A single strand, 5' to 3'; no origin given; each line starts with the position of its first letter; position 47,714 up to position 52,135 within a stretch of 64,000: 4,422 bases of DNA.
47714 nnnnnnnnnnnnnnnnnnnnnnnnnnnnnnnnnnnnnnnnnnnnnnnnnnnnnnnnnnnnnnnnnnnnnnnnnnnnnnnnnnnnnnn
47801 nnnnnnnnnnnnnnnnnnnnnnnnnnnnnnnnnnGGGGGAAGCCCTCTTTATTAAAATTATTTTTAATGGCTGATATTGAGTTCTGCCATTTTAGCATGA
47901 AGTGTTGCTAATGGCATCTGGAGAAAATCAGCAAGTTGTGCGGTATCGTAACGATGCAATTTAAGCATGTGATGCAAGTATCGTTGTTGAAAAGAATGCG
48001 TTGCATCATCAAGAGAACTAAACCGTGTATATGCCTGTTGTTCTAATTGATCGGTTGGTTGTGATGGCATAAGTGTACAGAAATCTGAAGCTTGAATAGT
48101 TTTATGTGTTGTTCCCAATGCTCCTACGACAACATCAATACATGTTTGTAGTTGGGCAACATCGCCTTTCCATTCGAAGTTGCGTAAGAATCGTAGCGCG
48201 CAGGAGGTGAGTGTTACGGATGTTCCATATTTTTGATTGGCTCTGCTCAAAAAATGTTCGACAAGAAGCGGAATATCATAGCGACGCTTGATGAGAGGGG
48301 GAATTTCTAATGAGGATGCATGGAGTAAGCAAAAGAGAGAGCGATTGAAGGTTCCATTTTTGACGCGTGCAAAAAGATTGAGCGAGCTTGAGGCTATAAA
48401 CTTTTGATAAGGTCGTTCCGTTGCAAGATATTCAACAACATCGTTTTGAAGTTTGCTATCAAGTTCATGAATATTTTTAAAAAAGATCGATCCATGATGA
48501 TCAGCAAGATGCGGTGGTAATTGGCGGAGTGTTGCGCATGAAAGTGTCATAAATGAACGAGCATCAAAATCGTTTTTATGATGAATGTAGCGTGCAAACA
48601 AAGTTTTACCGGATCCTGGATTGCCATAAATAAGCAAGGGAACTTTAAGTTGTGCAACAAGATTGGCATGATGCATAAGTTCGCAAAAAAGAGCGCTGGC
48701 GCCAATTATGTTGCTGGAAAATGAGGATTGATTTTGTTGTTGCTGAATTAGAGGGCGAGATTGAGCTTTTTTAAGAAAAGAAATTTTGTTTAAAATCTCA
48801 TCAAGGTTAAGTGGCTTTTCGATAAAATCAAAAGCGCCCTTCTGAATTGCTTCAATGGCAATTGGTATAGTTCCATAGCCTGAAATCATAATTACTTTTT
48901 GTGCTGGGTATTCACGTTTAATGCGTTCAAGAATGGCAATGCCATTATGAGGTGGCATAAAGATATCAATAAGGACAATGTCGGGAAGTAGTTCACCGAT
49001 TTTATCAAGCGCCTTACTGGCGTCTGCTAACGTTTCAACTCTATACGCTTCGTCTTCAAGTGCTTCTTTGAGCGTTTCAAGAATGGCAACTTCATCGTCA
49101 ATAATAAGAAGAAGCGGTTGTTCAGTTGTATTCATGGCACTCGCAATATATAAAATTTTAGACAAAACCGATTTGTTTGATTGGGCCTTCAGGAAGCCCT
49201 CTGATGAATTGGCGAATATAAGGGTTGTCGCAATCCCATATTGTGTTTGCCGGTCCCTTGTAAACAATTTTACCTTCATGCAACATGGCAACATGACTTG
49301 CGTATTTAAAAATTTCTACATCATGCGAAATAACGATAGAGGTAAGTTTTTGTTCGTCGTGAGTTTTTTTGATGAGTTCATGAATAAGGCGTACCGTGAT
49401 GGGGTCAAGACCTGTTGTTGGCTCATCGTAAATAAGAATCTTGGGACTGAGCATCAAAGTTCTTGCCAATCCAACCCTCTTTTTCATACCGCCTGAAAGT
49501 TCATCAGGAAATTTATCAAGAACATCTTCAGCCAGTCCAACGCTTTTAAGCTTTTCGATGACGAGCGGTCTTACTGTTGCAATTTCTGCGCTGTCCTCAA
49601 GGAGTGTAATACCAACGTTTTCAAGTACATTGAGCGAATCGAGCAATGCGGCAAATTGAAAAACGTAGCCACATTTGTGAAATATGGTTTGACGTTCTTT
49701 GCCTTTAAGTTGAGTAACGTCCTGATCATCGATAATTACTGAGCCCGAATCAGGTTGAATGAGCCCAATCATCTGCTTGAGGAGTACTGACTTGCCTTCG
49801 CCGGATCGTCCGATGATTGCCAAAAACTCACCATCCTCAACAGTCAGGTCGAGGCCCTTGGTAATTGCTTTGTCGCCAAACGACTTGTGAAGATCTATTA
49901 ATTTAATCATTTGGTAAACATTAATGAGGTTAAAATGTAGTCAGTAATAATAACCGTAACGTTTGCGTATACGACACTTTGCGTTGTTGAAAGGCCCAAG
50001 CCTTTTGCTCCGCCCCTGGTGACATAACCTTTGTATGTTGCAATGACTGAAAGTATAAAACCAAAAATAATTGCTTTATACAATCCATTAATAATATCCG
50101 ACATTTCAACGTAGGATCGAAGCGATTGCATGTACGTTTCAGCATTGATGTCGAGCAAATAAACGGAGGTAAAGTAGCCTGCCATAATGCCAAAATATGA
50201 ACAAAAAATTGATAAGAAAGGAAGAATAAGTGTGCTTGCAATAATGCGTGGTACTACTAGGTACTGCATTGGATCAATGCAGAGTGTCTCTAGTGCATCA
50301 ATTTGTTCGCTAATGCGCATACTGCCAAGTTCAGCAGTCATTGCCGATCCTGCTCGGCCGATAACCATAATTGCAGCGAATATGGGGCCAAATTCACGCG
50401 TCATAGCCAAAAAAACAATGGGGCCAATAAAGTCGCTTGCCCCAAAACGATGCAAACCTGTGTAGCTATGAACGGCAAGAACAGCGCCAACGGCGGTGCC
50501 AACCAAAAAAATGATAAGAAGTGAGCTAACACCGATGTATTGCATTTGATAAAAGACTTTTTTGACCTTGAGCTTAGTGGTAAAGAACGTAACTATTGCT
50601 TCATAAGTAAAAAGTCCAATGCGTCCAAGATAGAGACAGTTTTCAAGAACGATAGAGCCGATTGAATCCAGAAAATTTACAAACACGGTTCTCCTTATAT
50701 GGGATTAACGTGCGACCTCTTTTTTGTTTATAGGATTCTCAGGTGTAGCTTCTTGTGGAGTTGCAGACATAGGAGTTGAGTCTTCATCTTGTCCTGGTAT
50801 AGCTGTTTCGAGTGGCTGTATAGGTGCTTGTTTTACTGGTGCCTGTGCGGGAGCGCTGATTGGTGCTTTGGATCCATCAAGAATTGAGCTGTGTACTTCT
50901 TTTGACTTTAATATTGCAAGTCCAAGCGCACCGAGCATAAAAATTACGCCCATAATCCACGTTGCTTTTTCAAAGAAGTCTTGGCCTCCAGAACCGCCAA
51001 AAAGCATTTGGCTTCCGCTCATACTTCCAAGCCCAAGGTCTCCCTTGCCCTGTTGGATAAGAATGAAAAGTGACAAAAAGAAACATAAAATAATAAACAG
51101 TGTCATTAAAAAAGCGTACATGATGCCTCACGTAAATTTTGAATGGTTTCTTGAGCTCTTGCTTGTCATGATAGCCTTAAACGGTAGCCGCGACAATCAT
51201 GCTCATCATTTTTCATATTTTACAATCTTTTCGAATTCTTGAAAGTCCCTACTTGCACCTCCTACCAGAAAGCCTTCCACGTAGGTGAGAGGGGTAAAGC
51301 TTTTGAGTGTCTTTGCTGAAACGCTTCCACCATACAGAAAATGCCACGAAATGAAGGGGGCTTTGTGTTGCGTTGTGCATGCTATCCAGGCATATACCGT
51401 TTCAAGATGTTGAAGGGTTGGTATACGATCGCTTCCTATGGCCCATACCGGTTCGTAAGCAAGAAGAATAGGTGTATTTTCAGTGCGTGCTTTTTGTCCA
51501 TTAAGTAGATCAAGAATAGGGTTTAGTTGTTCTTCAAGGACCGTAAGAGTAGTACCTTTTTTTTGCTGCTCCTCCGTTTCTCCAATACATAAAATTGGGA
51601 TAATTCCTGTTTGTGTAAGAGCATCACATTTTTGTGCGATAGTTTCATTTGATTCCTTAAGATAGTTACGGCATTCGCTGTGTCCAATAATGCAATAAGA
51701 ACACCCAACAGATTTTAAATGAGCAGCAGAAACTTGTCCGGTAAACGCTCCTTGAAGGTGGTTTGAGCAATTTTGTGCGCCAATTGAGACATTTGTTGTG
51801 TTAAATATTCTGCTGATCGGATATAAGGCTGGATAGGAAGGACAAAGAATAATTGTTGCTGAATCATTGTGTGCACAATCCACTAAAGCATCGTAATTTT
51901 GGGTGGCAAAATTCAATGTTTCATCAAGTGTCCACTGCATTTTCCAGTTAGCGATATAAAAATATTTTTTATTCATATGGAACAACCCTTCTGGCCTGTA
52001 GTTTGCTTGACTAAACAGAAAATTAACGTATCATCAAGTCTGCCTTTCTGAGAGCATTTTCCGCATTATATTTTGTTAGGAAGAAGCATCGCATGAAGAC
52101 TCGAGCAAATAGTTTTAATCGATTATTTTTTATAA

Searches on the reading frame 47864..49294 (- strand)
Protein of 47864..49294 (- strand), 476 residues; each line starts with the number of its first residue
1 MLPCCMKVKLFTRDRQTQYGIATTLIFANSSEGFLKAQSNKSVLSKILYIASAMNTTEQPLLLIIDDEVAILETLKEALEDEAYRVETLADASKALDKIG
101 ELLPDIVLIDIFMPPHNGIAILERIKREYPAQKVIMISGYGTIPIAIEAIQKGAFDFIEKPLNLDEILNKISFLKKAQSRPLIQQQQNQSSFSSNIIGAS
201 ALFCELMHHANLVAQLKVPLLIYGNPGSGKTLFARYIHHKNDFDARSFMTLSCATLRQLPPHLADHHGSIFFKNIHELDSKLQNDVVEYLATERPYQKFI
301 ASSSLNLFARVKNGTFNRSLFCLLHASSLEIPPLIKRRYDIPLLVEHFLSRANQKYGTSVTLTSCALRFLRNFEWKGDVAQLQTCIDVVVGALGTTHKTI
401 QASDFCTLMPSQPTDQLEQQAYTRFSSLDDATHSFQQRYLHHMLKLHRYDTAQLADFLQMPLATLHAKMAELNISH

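Call 3: search_protein_families(library=pfam, proteins=[window:47864-49294:-], max_evalue=0.01)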
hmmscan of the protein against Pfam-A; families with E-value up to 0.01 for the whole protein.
window:47864-49294:- (476 aa): 8 families
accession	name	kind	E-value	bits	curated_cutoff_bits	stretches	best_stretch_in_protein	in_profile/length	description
PF00072.30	Response_reg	-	5.9e-28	97.7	30.2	1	63-171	2-110/111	Response regulator receiver domain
PF14532.12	Sigma54_activ_2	-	2e-20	73.9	25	1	197-334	1-138/138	Sigma-54 interaction domain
PF25601.1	AAA_lid_14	-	2.9e-13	49.9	27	1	336-416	2-81/87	AAA+ ATPase lid domain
PF00158.32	Sigma54_activat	-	2.3e-12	47.4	20.2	1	196-257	1-62/168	Sigma-54 interaction domain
PF00004.35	AAA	-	0.00046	21.1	21.2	1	220-257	1-35/131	ATPase family associated with various cellular activities (AAA)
PF13191.12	AAA_16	-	0.0035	18.3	32.6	0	220-240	27-47/167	AAA ATPase domain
PF24883.2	NPHP3_N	-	0.0075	16.9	24.8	0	220-254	25-59/164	Nephrocystin 3, N-terminal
PF13401.12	AAA_22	-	0.0092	16.7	27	0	220-244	8-32/130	AAA domain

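Call 4: search_protein_families(library=ncbifam, proteins=[window:47864-49294:-], max_evalue=0.01)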
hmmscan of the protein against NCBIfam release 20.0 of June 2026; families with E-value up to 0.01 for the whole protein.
window:47864-49294:- (476 aa): 112 families (the best 25 are shown)
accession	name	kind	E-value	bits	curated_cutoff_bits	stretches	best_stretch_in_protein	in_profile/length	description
NF051870.1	NAssimRespRegNtrX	equivalog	2.6e-61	207.9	600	2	62-257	4-202/452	nitrogen assimilation response regulator NtrX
NF047793.1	ResRegPgtA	equivalog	6.2e-54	183.4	650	1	57-474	3-408/414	two-component system response regulator PgtA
TIGR01818.1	ntrC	equivalog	4.9e-51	174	558.6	2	63-256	2-196/463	nitrogen regulation protein NR(I)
NF008469.0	PRK11361.1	equivalog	6.5e-42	143.8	714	2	61-256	6-205/461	acetoacetate metabolism transcriptional regulator AtoC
NF007689.0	PRK10365.1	equivalog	9.9e-42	143.2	760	2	62-257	8-202/441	sigma-54-dependent response regulator transcription factor ZraR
NF011695.0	PRK15115.1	equivalog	1.6e-40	139.2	763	2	60-257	7-198/445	two-component system response regulator GlrR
NF008176.1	PRK10923.1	equivalog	1.4e-38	132.7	620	2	62-256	6-200/469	nitrogen regulation protein NR(I)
TIGR02915.1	PEP_resp_reg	equivalog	3.4e-38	131.6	502.6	2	62-256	1-201/445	PEP-CTERM-box response regulator transcription factor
NF041946.1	LuxO_transreg_Vib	equivalog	1.4e-31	109.8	800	2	75-256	12-195/463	quorum-sensing sigma-54 dependent transcriptional regulator LuxO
NF003451.0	PRK05022.1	equivalog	8.6e-31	107.2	476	2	298-474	327-510/512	nitric oxide reductase transcriptional regulator NorR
TIGR01817.1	nifA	equivalog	1.3e-30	106.7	528.85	2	299-426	334-459/534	nif-specific transcriptional activator NifA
NF041552.1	TF_PrdR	equivalog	3.1e-29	101.7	795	2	283-471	386-575/577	sigma-54 dependent transcriptional regulator PrdR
NF049963.1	RespRegFlgRCampy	domain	5.7e-29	101.2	750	2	62-256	3-196/429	fla regulon two-component system response regulator FlgR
NF008485.2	PRK11388.1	equivalog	4.3e-26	91.4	551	2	298-475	466-638/643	dihydroxyacetone kinase operon transcriptional regulator DhaR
NF038308.1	RNA_repair_RtcR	equivalog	1.6e-24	86.6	650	2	298-459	321-481/530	RNA repair transcriptional activator RtcR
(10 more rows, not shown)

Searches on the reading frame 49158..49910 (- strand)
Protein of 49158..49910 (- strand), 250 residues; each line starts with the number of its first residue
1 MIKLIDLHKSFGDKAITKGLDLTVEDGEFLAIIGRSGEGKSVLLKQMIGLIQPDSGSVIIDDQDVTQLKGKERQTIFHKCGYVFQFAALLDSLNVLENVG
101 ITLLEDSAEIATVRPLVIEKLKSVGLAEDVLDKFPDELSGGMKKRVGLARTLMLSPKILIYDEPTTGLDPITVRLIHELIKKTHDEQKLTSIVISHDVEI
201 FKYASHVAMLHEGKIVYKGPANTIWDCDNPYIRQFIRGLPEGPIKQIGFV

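Call 8: search_protein_families(library=pfam, proteins=[window:49158-49910:-], max_evalue=0.001)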
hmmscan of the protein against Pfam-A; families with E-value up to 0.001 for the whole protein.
window:49158-49910:- (250 aa): 3 families
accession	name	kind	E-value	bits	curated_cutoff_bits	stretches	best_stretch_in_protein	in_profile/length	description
PF00005.33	ABC_tran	-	1.4e-32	113.6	25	1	18-166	2-137/137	ABC transporter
PF02463.25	SMC_N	-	0.00022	21.2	40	0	129-208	135-209/220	RecF/RecN/SMC N terminal domain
PF13304.12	AAA_21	-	0.00084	19.9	27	0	137-199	237-301/304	AAA domain, putative AbiEii toxin, Type IV TA system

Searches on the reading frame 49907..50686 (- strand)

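Call 8: search_protein_families(library=pfam, proteins=[window:49907-50686:-], max_evalue=0.001)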
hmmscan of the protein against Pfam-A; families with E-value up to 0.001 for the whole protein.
window:49907-50686:- (259 aa): 1 family
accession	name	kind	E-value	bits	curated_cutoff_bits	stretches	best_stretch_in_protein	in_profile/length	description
PF02405.21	MlaE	-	7.3e-76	254.9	22.5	1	45-254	2-211/212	Permease MlaE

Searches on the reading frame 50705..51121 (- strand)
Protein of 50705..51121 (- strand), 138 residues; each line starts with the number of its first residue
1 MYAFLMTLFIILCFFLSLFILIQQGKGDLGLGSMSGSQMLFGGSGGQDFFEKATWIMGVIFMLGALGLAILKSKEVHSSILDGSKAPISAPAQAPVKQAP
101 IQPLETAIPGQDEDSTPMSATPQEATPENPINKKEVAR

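Call 8: search_protein_families(library=pfam, proteins=[window:50705-51121:-], max_evalue=0.001)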
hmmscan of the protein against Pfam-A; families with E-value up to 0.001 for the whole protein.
window:50705-51121:- (138 aa): 1 family
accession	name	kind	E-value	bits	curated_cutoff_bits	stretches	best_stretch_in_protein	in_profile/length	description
PF03840.19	SecG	-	8.8e-16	58.2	29.2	1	4-71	1-70/70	Preprotein translocase SecG subunit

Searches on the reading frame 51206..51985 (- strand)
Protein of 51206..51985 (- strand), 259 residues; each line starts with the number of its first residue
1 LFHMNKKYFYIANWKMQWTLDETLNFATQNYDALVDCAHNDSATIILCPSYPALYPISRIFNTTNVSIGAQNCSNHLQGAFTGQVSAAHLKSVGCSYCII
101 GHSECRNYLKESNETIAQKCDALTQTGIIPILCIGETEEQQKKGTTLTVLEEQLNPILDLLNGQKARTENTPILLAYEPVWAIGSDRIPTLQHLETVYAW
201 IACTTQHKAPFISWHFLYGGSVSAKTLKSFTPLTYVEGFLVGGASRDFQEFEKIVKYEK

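Call 8: search_protein_families(library=pfam, proteins=[window:51206-51985:-], max_evalue=0.001)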
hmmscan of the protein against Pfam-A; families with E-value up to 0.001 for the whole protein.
window:51206-51985:- (259 aa): 1 family
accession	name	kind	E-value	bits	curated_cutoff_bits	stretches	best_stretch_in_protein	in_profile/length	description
PF00121.24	TIM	-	1.7e-66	224.7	20.1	1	11-257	4-244/245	Triosephosphate isomerase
